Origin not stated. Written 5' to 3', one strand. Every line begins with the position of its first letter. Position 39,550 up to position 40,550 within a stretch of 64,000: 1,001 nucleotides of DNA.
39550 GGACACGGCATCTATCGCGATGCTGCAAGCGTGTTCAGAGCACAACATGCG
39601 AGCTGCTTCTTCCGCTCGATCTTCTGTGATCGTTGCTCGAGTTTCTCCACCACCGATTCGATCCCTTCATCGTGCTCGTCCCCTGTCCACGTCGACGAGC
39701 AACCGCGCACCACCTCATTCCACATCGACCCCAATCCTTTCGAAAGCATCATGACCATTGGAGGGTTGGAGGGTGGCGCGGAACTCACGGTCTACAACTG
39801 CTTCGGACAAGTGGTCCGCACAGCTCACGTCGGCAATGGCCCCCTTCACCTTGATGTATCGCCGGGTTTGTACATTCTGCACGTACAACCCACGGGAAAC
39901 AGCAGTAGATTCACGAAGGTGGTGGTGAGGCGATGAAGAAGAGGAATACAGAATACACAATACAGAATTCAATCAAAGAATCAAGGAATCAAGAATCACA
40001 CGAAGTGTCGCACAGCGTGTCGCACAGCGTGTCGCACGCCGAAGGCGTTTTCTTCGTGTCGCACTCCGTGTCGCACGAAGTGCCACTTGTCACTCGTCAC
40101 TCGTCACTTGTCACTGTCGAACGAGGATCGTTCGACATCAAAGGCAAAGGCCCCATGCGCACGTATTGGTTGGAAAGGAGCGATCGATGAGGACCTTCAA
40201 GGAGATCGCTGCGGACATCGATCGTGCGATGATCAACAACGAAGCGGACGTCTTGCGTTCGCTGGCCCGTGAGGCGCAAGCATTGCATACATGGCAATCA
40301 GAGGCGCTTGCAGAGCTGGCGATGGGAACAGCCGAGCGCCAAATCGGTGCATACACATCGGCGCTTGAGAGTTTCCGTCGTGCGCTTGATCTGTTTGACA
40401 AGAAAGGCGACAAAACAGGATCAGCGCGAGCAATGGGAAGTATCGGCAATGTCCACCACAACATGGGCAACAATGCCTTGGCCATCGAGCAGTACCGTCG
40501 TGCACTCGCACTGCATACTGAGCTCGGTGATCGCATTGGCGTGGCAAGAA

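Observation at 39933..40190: Orphan 85-aa chimeric cyclase tail sitting exactly where an upstream pair member should be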

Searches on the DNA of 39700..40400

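Call 47: search_rna_families(source=window, start=39700, end=40400, threshold=evalue, max_evalue=1)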
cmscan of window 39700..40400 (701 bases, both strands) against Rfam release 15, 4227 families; matches with E-value up to 1: 1.
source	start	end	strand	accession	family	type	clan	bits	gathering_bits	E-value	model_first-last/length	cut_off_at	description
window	40226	40316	+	RF00292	snoTBR5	Gene; snRNA; snoRNA; CD-box;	-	18.4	44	0.11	1-94/94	no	Small nucleolar RNA TBR5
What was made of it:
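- Tried and rejected: Rfam gives only a chance-level hit (E 0.11) at 40226-40316, inside the P5 coding region and outside the stub (call 47).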

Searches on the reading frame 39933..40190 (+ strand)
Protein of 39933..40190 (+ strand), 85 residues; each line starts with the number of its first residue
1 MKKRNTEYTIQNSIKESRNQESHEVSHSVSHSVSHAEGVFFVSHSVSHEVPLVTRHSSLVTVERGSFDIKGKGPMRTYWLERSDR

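Call 7: find_encoding_contigs(protein=window:39933-40190:+, flank=10000, max_places=10)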
Protein window:39933-40190:+ (85 aa): no gene with exactly this product is on record in the collection.

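Call 8: search_protein_families(library=pfam, proteins=[window:39933-40190:+], max_evalue=0.01)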
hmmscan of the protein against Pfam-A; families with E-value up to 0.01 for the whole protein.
window:39933-40190:+ (85 aa): 1 family
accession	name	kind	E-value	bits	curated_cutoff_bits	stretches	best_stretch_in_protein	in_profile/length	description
PF00211.25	Guanylate_cyc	-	0.0096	16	21.9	1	45-81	146-182/183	Adenylate and Guanylate cyclase catalytic domain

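Call 48: search_protein_families(library=ncbifam, proteins=[window:39933-40190:+], max_evalue=0.001)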
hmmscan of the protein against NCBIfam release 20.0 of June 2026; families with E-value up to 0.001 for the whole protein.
window:39933-40190:+ (85 aa): 0 families

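Call 49: find_homologous_proteins(query=window:39933-40190:+, max_evalue=0.001)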
Query window:39933-40190:+ (85 aa): 4 proteins with E <= 0.001 among 50 candidates.
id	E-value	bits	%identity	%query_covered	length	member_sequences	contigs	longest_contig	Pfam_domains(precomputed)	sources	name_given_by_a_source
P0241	4.3e-48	178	100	100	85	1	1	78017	-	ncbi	-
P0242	1.3e-36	142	83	98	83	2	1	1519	-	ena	-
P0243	3.1e-16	77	58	94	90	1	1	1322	PF00211.26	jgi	jgi:class 3 adenylate cyclase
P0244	4.8e-13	67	54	93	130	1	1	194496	-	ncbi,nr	ncbi:MAG: hypothetical protein JSS89_05235 [Bacteroidetes bacterium]|nr:hypothetical protein [Bacter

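Call 51: find_encoding_contigs(protein=P0242, flank=10000, max_places=6)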
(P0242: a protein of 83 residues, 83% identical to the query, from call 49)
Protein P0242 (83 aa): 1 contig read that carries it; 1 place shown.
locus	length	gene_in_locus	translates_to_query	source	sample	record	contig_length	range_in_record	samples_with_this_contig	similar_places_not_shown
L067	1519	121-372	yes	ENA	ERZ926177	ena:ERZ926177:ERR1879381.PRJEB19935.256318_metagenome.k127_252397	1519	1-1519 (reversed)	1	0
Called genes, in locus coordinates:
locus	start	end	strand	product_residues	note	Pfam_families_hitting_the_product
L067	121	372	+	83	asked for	-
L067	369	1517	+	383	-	?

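Call 55: find_encoding_contigs(protein=P0244, flank=6000, max_places=3)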
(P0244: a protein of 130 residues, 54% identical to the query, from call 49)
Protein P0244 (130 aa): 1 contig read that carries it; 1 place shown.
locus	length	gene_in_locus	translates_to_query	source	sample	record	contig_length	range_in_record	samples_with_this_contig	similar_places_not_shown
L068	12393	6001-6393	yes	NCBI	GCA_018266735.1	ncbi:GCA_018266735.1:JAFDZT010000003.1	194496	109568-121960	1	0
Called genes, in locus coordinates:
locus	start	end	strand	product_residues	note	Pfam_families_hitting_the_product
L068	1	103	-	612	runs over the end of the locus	PF17874:TPR_MalT, PF13432:TPR_16 (faint), PF14938:SNAP (faint), PF00515:TPR_1 (faint), PF13424:TPR_12, PF24885:TPR_NPHP3 (weak), PF13424:TPR_12, PF00211:Guanylate_cyc, +8 more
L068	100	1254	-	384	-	PF00211:Guanylate_cyc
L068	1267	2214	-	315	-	-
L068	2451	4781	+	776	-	-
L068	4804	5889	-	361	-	PF07494:Reg_prop (faint)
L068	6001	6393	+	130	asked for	-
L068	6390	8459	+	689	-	PF24885:TPR_NPHP3 (faint), PF13424:TPR_12, PF13424:TPR_12, PF17874:TPR_MalT (weak), PF13424:TPR_12 (weak), PF14938:SNAP (weak), PF13424:TPR_12, PF00211:Guanylate_cyc, +10 more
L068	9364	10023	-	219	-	PF00578:AhpC-TSA, PF08534:Redoxin, PF10417:1-cysPrx_C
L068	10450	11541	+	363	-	PF13289:SIR2_2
